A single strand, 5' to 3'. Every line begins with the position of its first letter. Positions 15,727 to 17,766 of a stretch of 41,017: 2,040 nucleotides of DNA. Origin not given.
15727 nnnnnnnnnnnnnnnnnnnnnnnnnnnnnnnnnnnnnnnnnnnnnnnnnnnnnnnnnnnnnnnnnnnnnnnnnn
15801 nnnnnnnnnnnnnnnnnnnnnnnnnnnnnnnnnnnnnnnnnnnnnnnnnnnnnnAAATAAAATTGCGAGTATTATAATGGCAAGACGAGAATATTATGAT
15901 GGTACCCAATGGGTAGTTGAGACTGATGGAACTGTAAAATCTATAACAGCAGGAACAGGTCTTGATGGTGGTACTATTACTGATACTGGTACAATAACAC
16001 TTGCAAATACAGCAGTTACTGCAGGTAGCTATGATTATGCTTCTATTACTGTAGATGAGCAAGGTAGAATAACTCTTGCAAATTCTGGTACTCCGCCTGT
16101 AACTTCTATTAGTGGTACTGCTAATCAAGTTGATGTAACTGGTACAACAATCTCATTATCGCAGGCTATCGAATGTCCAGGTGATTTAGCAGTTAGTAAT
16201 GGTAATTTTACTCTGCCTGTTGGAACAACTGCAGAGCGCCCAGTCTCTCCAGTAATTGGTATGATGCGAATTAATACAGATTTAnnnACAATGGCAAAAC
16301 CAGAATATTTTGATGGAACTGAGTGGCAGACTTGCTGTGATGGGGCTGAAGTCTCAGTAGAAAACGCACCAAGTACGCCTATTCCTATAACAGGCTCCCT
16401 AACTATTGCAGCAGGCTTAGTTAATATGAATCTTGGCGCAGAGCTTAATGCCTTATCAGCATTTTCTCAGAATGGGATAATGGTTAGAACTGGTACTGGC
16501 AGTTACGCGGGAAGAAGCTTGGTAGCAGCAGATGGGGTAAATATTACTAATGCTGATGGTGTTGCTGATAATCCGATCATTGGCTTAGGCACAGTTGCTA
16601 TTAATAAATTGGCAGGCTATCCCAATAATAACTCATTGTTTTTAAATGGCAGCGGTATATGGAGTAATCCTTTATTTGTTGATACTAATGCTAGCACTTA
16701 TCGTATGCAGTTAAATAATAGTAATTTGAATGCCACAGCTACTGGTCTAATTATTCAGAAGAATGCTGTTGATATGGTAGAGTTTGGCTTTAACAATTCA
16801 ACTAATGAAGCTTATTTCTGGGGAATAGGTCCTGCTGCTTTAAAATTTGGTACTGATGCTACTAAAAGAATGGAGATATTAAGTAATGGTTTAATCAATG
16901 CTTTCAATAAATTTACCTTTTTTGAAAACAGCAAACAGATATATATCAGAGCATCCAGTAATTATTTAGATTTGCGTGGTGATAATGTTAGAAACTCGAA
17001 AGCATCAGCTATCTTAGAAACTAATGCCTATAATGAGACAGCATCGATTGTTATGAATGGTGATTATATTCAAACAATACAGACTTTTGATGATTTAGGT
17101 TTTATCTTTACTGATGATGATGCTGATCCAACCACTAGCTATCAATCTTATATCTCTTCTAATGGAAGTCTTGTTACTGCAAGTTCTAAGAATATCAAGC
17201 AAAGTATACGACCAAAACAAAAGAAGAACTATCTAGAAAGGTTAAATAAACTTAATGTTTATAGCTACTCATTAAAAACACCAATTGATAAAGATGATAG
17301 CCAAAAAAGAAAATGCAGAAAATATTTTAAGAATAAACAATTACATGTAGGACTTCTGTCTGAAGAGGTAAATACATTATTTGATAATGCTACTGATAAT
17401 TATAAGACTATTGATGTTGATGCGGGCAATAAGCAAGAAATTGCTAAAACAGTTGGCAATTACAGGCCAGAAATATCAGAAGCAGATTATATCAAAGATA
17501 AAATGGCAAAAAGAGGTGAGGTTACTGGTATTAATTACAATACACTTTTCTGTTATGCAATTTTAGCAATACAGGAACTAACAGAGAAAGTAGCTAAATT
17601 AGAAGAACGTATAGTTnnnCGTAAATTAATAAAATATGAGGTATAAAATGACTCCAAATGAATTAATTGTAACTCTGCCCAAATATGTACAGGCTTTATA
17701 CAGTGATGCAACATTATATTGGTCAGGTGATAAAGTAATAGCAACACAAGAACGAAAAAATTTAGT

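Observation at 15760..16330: A fibre motif is split by two successive gene junctions; the second junction is a single in-frame TAA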

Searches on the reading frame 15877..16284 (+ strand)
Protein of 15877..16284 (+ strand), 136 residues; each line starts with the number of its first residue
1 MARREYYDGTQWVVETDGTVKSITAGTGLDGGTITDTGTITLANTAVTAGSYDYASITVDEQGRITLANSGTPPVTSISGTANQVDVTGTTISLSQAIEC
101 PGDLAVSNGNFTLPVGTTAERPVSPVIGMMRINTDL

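Call 3: search_protein_families(library=pfam, proteins=[window:15877-16284:+], max_evalue=1)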
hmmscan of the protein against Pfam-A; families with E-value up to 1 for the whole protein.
window:15877-16284:+ (136 aa): 2 families
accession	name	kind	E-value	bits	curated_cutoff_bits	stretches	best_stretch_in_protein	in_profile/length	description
PF09931.15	Phage_phiJL001_Gp84_N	-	0.038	14.6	26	1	8-94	41-127/160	Baseplate hub protein, N-terminal attachment domain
PF14352.11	DUF4402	-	0.25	12.4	25.2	1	14-109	25-113/129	Domain of unknown function (DUF4402)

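Call 4: search_protein_families(library=phrogs, proteins=[window:15877-16284:+], max_evalue=0.01)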
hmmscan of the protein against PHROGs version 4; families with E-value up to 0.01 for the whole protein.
window:15877-16284:+ (136 aa): 16 families
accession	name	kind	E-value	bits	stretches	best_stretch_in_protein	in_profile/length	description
phrog_38058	-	tail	7.1e-10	38.8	1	9-95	565-651/708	tail fiber protein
phrog_31472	-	unknown function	2.7e-08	34.6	1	15-89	186-258/359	-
phrog_29288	-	unknown function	7.7e-08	31.2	1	13-88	1140-1213/1558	-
phrog_28908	-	unknown function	2.1e-07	30.8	1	17-69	576-626/742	-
phrog_24138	-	unknown function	4e-07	30.6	1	77-135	8-65/347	-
phrog_1325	-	unknown function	4.7e-07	30.5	1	77-135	11-66/334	-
phrog_5621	-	unknown function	4.8e-06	27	1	97-135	26-65/396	-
phrog_2803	-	unknown function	7.5e-05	23.1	1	77-135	8-67/311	-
phrog_1710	-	unknown function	8.7e-05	22.1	1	25-135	411-509/783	-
phrog_5636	-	unknown function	0.00012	22.1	1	76-135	10-66/463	-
phrog_10792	-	unknown function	0.00016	22.9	1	83-136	50-105/124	-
phrog_20787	-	head and packaging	0.00016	22.7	1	115-136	27-48/67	virion structural protein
phrog_25721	-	unknown function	0.00034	20.7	1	108-135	38-65/340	-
phrog_745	-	unknown function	0.0026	16.3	1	74-135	1134-1189/1452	-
phrog_1417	-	unknown function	0.0039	17.4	1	47-134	12-87/464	-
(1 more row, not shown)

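Call 22: find_homologous_proteins(query=window:15877-16284:+, max_evalue=0.001)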
Query window:15877-16284:+ (136 aa): 45 proteins with E <= 0.001 among 164 candidates.
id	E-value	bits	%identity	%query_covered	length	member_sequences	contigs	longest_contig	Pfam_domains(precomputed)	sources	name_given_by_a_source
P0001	9.6e-77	273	97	100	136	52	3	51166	-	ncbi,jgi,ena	jgi:hypothetical protein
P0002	8.1e-74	264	91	100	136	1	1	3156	-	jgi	jgi:hypothetical protein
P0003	3.8e-73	262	93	100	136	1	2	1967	-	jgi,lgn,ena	jgi:hypothetical protein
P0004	1.6e-72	260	90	100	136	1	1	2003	-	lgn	-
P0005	1.1e-70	254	90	100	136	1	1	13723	-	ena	-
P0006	2.1e-70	253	89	100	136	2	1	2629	-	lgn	-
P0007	2.6e-70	252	89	100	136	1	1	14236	-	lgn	-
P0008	1.7e-69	250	87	100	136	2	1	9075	-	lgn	-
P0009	3.2e-66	239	84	100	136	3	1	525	-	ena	-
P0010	3.9e-66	239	84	99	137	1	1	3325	-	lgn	-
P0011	4.0e-66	239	84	99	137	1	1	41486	-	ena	-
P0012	1.5e-65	237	84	99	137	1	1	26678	-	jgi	jgi:hypothetical protein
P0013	1.9e-65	237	83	99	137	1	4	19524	-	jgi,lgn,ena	jgi:trimeric autotransporter adhesin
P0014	1.6e-64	234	81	99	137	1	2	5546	-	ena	-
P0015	2.2e-64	233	81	99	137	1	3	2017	-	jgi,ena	-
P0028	3.5e-49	184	68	99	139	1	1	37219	-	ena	-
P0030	1.0e-36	144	58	100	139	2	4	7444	-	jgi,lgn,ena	jgi:hypothetical protein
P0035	4.3e-27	113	54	100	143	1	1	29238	-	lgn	-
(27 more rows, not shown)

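Call 23: find_encoding_contigs(protein=window:15877-16284:+, flank=10000, max_places=10)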
Protein window:15877-16284:+ (136 aa): 5 contigs read that carry it; 2 places shown.
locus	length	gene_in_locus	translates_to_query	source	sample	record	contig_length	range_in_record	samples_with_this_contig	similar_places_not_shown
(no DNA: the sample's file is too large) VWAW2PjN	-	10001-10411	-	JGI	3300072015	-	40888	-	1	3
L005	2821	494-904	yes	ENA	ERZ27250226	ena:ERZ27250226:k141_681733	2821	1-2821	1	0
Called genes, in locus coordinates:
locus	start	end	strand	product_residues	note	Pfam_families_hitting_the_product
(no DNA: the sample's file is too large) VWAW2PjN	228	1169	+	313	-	-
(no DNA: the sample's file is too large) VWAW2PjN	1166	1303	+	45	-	-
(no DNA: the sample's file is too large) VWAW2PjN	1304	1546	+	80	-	-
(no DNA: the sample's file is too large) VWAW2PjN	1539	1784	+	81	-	-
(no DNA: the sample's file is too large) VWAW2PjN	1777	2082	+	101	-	-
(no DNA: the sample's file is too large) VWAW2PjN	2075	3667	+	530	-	-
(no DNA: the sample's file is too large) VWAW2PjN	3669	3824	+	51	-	-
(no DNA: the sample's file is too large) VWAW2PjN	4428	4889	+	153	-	PF00436:SSB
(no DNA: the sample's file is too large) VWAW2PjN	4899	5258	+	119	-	-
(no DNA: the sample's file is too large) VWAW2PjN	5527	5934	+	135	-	-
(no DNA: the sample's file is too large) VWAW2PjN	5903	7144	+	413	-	PF03237:Terminase_6N, PF04466:Terminase_3, PF17288:Terminase_3C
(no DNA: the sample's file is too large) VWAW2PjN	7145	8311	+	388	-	PF01734:Patatin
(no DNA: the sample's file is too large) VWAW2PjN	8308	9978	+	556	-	-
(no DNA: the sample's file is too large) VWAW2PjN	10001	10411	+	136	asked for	-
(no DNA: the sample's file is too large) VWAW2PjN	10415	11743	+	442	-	PF13884:Peptidase_S74 (weak)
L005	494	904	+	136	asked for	-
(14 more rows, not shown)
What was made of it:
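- Exactly the same protein is encoded on 5 independent contigs (call 23).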

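Call 25: find_encoding_contigs(protein=P0035, flank=6000, max_places=3)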
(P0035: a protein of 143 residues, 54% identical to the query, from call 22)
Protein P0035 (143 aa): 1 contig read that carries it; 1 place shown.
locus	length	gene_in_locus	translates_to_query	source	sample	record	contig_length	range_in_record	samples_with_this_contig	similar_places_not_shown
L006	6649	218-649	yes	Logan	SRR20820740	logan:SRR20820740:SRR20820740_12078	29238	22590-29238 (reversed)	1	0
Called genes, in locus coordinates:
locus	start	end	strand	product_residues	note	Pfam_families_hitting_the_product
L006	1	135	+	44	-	?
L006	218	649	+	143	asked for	-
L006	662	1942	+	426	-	-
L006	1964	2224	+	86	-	-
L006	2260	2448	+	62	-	-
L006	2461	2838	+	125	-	-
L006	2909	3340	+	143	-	PF26696:PTL_trimer (faint)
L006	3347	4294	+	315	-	-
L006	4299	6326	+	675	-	-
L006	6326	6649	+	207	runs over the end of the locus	PF24175:SU10_adaptor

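Call 26: find_encoding_contigs(protein=P0028, flank=6000, max_places=3)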
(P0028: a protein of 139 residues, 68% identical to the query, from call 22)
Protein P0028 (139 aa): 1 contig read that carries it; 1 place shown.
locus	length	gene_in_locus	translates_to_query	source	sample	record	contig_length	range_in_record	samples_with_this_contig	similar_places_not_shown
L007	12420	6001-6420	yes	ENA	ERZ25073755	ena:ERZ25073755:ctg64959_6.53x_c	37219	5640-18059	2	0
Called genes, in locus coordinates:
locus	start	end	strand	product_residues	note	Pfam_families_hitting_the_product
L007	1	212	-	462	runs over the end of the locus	PF08707:PriCT_2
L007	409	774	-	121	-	-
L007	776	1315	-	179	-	-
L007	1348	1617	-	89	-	-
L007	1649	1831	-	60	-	-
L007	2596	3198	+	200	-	-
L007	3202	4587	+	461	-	PF03237:Terminase_6N, PF17289:Terminase_6C (weak)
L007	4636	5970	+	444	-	-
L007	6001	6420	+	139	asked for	-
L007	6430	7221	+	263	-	PF07484:Collar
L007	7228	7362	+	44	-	-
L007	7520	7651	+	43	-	-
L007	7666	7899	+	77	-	-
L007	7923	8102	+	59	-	-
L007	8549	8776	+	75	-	-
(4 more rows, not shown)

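Call 27: find_encoding_contigs(protein=P0030, flank=6000, max_places=3)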
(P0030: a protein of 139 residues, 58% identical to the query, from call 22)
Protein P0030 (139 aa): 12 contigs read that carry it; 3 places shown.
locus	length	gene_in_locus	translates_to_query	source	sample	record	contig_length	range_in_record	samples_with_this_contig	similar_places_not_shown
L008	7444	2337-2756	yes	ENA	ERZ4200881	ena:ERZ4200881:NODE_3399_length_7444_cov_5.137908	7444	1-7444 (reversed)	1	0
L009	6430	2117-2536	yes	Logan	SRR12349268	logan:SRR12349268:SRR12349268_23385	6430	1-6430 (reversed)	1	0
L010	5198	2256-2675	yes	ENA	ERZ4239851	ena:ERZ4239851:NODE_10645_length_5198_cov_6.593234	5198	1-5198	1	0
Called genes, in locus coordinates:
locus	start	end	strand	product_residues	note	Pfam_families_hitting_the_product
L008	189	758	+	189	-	PF11860:Muramidase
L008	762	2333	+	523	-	PF01391:Collagen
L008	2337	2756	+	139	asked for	-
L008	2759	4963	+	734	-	PF13884:Peptidase_S74 (weak)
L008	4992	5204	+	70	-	-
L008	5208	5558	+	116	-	-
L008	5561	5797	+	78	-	-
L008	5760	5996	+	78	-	-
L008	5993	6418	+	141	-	-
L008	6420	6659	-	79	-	-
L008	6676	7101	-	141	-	-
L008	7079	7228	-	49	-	-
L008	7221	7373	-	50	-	-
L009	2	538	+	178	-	?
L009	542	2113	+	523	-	PF01391:Collagen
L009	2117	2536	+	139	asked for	-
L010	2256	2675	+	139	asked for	-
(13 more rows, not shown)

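Call 36: find_related_loci(query=A3, collection=viral_contigs, flank=6000)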
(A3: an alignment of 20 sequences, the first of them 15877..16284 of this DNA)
Query A3 (136 aa) in viral_contigs; peptide patterns used: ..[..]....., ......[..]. (x = any residue, [..] = any of these).
600 stretches matched a pattern (row limit reached: there are more); 219 encode a relative of the query (tblastn E <= 1e-3); the best 80 are kept; 80 distinct loci.
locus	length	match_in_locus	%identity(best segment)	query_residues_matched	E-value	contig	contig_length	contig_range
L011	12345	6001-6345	52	20-136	1e-26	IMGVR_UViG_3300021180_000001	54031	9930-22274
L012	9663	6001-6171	77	18-74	2e-19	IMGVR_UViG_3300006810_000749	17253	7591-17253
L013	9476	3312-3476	76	18-72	2e-18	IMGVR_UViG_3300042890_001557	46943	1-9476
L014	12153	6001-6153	80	18-68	1e-17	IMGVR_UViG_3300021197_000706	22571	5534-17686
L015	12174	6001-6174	73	12-70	2e-17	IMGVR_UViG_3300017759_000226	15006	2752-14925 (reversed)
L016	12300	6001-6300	51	11-102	4e-17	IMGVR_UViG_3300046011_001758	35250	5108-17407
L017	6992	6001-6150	78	19-68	2e-16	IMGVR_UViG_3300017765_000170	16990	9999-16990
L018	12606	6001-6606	45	9-117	5e-15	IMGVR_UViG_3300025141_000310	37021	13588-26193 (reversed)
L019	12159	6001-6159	68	18-70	2e-14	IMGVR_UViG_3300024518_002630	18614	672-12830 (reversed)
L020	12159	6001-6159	68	19-71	3e-14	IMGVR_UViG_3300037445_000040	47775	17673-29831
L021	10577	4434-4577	71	18-65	7e-14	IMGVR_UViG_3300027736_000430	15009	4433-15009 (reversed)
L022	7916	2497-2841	46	18-128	8e-14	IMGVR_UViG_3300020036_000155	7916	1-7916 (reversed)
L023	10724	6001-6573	36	1-136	8e-14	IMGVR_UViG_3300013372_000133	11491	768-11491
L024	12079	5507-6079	37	1-136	2e-13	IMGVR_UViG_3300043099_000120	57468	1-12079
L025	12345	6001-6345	46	18-128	8e-14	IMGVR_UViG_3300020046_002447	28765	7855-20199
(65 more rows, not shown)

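Call 39: find_related_loci(query=A3, collection=metagenome_contigs, flank=6000)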
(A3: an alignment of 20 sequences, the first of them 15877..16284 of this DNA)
Query A3 (136 aa) in metagenome_contigs; peptide patterns used: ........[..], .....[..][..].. (x = any residue, [..] = any of these).
599 stretches matched a pattern (row limit reached: there are more); 173 encode a relative of the query (tblastn E <= 1e-3); the best 80 are kept; 80 distinct loci.
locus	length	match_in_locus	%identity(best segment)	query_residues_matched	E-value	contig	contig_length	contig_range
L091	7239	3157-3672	96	1-136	5e-83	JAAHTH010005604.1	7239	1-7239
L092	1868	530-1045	90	1-136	5e-82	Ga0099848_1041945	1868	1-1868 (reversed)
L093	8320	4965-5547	81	3-136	8e-70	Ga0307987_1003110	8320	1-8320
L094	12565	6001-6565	78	1-136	8e-69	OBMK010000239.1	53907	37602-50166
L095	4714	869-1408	74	1-136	1e-63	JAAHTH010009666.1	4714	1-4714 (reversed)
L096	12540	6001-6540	73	1-136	9e-63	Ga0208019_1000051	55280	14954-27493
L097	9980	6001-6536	71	1-136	2e-60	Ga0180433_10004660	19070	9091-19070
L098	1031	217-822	55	1-136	9e-32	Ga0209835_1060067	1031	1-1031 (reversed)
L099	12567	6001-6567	54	1-112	4e-26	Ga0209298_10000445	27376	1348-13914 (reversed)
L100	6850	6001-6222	64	9-82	1e-22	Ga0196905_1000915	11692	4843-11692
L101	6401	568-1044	60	18-102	1e-22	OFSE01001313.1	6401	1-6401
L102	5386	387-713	69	16-82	2e-22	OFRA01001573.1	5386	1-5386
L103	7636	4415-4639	64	8-82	3e-22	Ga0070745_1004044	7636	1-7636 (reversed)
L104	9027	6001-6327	69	16-82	2e-22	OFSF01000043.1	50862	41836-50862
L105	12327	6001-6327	69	16-82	2e-22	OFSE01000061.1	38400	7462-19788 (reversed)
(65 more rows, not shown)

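Call 57: predict_structure(alignment_id=A3)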
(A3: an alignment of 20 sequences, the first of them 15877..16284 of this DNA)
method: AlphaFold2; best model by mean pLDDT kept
length: 136 residues; sequences in the alignment: 20
mean_pLDDT: 61.9   pTM: 0.28
mean pLDDT of the five models: 61.9, 61.1, 61.1, 57.5, 55.2
residues with pLDDT >= 90: 0; 70-90: 34; 50-70: 90; < 50: 12
segments of 3 or more residues with pLDDT < 50: none
pLDDT, mean of each block of 10 residues (from residue 1): 71 65 55 52 57 83 80 68 55 53 53 60 58 53
secondary structure, 60 per line:
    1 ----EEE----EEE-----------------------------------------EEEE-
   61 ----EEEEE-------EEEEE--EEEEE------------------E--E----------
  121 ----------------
elements in order: E5-7 E12-14 E56-59 E65-69 E77-81 E84-88
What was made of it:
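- On Beta-prism II trimer motif of phage fibres (PF26696-type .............-6-ExYxGxxW): For the window's own proteins only the N-terminal hairpin is predicted, at about pLDDT 71 (call 57).
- (4) In the monomer model of the 136-aa protein, the N-terminal EYY and WVV segments are predicted as strands, at about pLDDT 71 (call 57). It gives no structure for the C-terminal half (call 57).
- Tried and rejected: The model was poor (pLDDT 62) and showed no such pairing, so it is uninformative (call 57).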

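Call 63: search_protein_representatives(alignment_id=A3)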
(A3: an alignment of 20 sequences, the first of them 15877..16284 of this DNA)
Query: 20 sequences, 136 profile positions. Proteins with E-value up to 0.001 (for the whole library): 9244; up to 1e-10: 3065; up to 1e-30: 398. The best 150 are listed.
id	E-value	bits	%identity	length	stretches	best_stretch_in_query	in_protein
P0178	0.0e+00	1078.7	-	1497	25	19-73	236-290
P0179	1.1e-288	958.0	-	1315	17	20-103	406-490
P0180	1.3e-182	614.6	-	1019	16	18-72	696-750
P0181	2.4e-181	610.5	-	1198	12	20-78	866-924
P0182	1.6e-155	526.8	-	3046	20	31-110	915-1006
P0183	1.9e-151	513.6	-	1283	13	16-90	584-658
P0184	2.6e-147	500.3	-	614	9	16-79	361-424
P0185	2.8e-136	464.5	-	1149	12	20-79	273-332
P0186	1.1e-120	414.1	-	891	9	14-79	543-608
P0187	1.2e-119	410.7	-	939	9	17-78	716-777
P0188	2.5e-119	409.7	-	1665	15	17-82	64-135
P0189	7.1e-119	408.2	-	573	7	5-73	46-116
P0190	1.3e-117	404.1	-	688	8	20-79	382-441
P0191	3.5e-116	399.5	-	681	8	20-79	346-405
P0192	3.8e-110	379.9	-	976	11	15-82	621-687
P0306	2.3e-48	179.9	-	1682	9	6-76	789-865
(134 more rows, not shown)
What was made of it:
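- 15877..16287 (+): Connector cassette (136 aa). It has an N-terminal half-motif 2 (M-ARR-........, predicted strands 2-3), a core fibre repeat (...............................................), and a C-terminal half-motif 1. The core is a tandem repeat of long fibres, with 9244 representative proteins matched (call 63).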

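Call 85: find_encoding_contigs(protein=P0306, flank=4000, max_places=3)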
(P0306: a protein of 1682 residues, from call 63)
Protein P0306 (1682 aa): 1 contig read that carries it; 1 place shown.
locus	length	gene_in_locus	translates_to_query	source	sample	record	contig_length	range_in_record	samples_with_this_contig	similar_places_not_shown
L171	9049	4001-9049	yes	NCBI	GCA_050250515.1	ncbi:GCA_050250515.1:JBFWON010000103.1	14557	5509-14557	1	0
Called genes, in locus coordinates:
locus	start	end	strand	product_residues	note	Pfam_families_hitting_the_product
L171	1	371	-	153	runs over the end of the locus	PF00565:SNase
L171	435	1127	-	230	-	PF13442:Cytochrome_CBB3 (faint), PF07635:PSCyt1 (weak)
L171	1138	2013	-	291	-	PF01183:Glyco_hydro_25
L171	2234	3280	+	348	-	-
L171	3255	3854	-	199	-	-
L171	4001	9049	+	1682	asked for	?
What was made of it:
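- Tried and rejected: This 1682-aa protein ends in half-motif 1, but it proved to be cut off by a contig end and is not a second split lineage (call 85).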

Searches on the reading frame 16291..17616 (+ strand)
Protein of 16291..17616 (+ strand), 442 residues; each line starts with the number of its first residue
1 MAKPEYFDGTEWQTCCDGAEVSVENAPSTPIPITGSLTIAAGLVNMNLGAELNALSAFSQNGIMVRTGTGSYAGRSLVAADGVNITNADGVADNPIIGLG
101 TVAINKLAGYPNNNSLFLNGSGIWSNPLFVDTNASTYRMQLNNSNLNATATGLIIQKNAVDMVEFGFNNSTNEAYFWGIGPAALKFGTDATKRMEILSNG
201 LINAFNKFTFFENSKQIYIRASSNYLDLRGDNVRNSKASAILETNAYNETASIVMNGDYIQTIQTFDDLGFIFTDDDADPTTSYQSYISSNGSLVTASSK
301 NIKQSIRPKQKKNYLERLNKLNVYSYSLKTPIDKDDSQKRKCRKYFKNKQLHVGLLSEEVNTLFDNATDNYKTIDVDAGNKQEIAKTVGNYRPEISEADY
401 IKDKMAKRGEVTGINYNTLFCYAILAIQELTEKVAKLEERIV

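Call 3: search_protein_families(library=pfam, proteins=[window:16291-17616:+], max_evalue=1)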
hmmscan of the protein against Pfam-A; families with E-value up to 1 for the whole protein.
window:16291-17616:+ (442 aa): 5 families
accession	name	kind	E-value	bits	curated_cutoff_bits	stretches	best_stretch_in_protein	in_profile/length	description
PF13884.11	Peptidase_S74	-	4.7e-06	27.2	22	1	298-367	1-56/58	Chaperone of endosialidase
PF14932.11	HAUS-augmin3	-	0.079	12.9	29.4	1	309-371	94-156/260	HAUS augmin-like complex subunit 3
PF25581.1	AsqO_C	-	0.12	12.9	27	0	277-322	26-72/131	AsqO-like, C-terminal domain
PF21086.3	ACT_PSP_2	-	0.14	12.7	24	1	78-100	24-46/77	ACT domain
PF07744.19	SPOC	-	0.15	12.4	25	1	300-355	44-101/153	SPOC domain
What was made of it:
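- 16291..17619 (+): Distal fibre tip (442 aa). It has an N-terminal half-motif 2 (M-AKP-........), a receptor-binding region, and a C-terminal Peptidase_S74 intramolecular chaperone. Pfam PF13884 hits with E=4.7e-6, 27.2 bits against a cut-off of 22, at residues 298-367 (call 3).
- On Endosialidase-type fibre tip with C-terminal intramolecular chaperone (Peptidase_S74): In gene 3, residues 298-367 hit with E=4.7e-6 and 27.2 bits, above the cut-off of 22 (call 3).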

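Call 4: search_protein_families(library=phrogs, proteins=[window:16291-17616:+], max_evalue=0.01)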
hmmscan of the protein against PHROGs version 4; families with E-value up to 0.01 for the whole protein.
window:16291-17616:+ (442 aa): 3 families
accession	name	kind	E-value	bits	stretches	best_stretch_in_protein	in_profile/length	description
phrog_1980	-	tail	8.8e-10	39.5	1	132-441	173-430/449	tail fiber protein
phrog_5481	-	tail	0.0014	18.2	1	242-441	876-1020/1043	tail fiber protein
phrog_1330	-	tail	0.005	15.7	0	174-441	1122-1347/1361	tail protein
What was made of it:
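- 16291..17619 (+): PHROG 1980 'tail fiber protein' hits with E=8.8e-10 (call 4).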
